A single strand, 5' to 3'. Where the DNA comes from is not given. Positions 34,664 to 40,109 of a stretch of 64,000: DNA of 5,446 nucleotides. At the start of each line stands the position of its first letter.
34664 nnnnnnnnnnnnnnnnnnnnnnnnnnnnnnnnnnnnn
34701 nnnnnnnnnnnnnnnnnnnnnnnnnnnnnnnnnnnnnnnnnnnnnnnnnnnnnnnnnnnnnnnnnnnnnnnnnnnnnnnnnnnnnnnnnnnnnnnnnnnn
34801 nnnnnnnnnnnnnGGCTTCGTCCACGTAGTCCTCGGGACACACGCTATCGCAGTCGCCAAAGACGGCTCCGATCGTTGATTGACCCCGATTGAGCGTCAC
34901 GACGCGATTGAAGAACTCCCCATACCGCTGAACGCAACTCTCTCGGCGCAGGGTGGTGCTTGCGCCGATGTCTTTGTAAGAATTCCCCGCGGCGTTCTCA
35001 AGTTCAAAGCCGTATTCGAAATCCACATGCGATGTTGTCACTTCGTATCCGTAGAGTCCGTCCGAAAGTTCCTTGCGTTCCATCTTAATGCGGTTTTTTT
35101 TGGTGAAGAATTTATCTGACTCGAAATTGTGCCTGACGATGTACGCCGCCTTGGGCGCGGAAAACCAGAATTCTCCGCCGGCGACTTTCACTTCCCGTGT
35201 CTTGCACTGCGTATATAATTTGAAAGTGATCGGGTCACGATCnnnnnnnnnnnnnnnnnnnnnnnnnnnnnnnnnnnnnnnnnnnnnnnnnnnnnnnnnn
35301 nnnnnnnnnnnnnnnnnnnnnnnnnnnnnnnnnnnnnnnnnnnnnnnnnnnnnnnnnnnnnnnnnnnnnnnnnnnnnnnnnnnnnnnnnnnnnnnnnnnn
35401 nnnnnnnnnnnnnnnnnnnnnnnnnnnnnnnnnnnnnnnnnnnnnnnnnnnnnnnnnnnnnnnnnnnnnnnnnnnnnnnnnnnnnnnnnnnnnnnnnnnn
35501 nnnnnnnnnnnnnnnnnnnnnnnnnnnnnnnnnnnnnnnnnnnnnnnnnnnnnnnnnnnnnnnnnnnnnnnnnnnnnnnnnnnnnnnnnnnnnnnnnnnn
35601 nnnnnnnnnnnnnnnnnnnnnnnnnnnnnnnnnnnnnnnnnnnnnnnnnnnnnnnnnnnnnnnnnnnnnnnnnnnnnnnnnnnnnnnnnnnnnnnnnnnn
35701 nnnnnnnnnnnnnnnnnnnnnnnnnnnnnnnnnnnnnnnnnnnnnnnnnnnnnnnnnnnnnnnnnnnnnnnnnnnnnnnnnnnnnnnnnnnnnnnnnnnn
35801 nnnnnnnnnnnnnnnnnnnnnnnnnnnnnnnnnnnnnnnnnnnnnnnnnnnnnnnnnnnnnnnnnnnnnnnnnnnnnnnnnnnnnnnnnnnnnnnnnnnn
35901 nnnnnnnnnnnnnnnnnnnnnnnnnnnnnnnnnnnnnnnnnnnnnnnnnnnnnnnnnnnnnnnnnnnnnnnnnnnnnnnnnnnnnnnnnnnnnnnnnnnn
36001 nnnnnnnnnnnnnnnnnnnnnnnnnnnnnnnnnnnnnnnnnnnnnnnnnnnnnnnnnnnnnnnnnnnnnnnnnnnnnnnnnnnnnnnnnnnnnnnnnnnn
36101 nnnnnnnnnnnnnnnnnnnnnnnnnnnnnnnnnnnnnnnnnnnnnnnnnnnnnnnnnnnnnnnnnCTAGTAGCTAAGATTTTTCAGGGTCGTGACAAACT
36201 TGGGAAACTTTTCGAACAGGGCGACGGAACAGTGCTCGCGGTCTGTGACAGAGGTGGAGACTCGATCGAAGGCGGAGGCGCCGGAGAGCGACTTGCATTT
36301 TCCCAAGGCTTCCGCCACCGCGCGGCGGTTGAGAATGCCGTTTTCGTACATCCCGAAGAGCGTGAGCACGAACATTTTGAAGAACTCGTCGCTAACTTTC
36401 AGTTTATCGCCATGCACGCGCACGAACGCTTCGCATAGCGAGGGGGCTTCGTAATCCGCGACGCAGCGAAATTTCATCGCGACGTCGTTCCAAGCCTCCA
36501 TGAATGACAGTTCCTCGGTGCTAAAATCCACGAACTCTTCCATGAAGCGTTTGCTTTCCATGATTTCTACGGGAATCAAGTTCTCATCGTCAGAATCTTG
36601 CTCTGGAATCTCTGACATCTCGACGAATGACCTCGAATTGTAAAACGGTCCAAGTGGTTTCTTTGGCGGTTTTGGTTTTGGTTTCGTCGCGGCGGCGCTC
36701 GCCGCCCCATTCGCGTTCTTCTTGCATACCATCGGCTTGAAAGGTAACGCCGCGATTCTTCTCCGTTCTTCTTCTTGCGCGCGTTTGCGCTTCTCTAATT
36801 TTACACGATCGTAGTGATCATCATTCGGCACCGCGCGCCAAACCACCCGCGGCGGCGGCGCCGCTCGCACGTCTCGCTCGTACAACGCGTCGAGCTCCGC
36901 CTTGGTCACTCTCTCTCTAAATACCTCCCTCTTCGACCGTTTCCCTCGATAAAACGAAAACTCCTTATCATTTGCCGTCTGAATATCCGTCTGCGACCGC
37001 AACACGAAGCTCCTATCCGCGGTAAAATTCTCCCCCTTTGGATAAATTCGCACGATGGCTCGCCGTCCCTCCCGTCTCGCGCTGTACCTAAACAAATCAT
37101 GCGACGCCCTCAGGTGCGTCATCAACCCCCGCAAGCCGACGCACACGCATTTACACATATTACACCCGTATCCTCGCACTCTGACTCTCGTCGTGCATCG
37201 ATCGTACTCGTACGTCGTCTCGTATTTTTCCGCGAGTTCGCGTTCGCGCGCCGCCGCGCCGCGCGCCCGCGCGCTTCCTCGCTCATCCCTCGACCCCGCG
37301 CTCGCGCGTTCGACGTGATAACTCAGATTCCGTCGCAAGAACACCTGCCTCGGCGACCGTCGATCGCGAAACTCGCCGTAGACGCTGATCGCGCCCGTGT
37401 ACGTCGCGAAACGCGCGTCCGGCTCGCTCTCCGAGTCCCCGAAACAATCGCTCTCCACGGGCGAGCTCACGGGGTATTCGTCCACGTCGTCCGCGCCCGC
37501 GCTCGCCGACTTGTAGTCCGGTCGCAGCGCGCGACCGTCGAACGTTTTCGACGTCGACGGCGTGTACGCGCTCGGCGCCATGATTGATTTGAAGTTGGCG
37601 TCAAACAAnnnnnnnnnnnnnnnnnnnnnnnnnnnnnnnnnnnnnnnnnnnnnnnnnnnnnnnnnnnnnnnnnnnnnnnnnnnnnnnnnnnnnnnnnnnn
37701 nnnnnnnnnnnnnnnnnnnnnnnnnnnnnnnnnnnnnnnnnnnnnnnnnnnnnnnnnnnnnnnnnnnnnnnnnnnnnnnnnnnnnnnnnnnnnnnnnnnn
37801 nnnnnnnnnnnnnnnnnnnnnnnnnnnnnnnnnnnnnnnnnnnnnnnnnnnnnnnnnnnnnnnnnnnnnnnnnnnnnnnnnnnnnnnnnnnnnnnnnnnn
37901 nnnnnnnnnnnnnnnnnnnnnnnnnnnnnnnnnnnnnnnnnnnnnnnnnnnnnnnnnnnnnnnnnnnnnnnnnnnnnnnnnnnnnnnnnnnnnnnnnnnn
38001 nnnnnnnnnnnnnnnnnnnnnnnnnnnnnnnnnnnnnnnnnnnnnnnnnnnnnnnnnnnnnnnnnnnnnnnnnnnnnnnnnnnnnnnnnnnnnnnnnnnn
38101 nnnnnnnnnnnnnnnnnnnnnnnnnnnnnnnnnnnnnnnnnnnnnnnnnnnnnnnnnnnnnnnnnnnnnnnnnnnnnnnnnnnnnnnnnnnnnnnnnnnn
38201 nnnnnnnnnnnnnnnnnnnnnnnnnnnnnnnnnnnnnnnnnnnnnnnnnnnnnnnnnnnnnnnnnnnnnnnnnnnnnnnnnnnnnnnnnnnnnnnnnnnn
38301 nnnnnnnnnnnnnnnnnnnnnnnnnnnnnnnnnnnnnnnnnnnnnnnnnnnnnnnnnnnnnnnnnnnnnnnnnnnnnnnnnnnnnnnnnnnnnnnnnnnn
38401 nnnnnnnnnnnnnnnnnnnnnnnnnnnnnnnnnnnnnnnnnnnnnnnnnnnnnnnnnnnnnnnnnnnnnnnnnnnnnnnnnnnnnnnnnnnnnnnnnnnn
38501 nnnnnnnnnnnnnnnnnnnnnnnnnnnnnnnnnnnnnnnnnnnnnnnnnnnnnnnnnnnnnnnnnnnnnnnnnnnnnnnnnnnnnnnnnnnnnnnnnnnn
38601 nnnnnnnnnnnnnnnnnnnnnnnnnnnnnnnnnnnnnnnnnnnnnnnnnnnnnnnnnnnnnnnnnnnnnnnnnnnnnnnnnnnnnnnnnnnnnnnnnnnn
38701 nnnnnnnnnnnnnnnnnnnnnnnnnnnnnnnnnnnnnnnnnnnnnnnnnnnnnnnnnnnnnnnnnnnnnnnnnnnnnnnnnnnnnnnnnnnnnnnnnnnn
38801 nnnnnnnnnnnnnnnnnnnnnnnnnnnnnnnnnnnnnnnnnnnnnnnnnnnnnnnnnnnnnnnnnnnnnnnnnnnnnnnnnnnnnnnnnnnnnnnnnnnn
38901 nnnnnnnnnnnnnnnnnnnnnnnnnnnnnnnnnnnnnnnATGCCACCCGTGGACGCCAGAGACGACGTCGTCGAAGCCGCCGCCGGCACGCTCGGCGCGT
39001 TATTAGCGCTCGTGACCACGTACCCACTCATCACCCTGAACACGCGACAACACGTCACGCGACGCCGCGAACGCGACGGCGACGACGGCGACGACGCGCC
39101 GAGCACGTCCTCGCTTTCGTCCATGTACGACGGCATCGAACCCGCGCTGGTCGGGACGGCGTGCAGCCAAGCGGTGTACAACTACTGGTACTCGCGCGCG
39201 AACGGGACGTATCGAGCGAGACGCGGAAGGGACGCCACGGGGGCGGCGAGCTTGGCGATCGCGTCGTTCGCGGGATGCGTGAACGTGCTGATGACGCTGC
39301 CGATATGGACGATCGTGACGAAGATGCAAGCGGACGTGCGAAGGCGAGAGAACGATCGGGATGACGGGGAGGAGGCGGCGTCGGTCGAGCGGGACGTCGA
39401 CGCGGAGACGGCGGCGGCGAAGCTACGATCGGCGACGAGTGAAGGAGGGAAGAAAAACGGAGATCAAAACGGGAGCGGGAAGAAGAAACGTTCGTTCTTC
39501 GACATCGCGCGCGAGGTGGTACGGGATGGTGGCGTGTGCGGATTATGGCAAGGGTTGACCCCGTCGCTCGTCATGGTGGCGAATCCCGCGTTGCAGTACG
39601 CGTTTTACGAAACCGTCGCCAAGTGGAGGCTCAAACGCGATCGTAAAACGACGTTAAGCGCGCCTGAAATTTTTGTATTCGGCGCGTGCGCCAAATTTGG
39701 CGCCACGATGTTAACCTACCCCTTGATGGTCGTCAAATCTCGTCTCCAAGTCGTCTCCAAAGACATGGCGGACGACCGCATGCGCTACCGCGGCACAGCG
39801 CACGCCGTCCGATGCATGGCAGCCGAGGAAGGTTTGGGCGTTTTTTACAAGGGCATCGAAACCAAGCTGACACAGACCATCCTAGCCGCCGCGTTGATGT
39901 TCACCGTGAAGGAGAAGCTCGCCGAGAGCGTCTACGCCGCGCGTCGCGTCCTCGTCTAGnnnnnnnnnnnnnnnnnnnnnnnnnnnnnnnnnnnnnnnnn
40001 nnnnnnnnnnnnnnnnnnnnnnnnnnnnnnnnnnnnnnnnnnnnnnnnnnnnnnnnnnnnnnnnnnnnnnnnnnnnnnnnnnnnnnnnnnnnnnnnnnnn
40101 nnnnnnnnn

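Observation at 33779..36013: Compositionally distinct gene: a ~745-aa Cys-rich secreted or type-II membrane protein with no recognisable domain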

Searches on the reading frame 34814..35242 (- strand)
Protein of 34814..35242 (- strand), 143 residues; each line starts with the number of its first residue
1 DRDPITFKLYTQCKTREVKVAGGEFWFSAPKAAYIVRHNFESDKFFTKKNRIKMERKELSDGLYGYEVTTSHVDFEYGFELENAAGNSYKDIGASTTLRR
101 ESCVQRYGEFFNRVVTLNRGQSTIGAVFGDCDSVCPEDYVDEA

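Call 49: search_solved_structures(query=A4, max_evalue=10, show_alignments=3)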
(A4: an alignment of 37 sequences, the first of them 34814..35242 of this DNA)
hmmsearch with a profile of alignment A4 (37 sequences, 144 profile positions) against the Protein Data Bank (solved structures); distinct sequences matched with E-value up to 10: 0.
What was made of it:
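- On CBM20 (CAZy family 20 / Pfam CBM_20 starch-binding domain): The M profile against PDB sequences gives 0 hits at E<=10 (call 49).
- No PDB profile hit (call 49).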

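Call 50: search_protein_families(library=pfam, alignment_id=A4, max_evalue=10)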
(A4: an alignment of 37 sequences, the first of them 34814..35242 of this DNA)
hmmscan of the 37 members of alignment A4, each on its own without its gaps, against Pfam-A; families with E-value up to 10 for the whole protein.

A. member 1, window:34814-35242:- (143 aa): 1 family
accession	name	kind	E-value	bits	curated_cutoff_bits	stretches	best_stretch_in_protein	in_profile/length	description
PF18843.6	LPD28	-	0.15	12.1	27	1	50-86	20-54/97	Large polyvalent protein associated domain 28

B. families by the number of members that match (of 37 scanned): 9 families
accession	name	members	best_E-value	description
PF02513.24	Spin-Ssty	1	0.048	Spin/Ssty Family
PF07224.18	Chlorophyllase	1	0.088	Chlorophyllase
PF04873.18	EIN3_DNA-bd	1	0.09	Ethylene insensitive 3, DNA-binding domain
PF25208.1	DUF7838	1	0.13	Domain of unknown function (DUF7838)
PF18843.6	LPD28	1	0.15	Large polyvalent protein associated domain 28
PF23197.1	IG_AIR9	1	0.15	AIR9 A9 domain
PF06048.17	DUF927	1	0.18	Domain of unknown function (DUF927)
PF04004.18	Leo1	1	0.27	Leo1-like protein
PF00750.26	tRNA-synt_1d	1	0.34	tRNA synthetases class I (R), catalytic domain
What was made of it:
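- On CBM20 (CAZy family 20 / Pfam CBM_20 starch-binding domain): CBM_20 is not among the hits at E<=10 for 37 M-module sequences (call 50).
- No CBM profile hit at E<=10 (call 50).
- Tried and rejected: Pfam on 37 M modules at E<=10: only scattered single chance hits (call 50).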

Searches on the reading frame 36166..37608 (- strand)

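Call 16: search_protein_families(library=pfam, proteins=[window:36166-37608:-], max_evalue=0.001)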
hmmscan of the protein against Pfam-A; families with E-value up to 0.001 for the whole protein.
window:36166-37608:- (480 aa): 2 families
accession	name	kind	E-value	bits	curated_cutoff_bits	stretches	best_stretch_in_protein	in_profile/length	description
PF09733.14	VEFS-Box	-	9.1e-19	68.1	23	1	322-433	20-133/137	VEFS-Box of polycomb protein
PF23320.1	Zn_SUZ12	-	4.2e-09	36.5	28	1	138-187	16-64/70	Polycomb protein SUZ12-like, Zn domain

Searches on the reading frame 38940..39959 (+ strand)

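Call 16: search_protein_families(library=pfam, proteins=[window:38940-39959:+], max_evalue=0.001)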
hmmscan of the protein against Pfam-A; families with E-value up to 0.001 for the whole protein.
window:38940-39959:+ (339 aa): 1 family
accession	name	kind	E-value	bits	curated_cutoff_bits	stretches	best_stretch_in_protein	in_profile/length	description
PF00153.32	Mito_carr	-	9.2e-38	128.3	22.3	2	239-329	3-90/96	Mitochondrial carrier protein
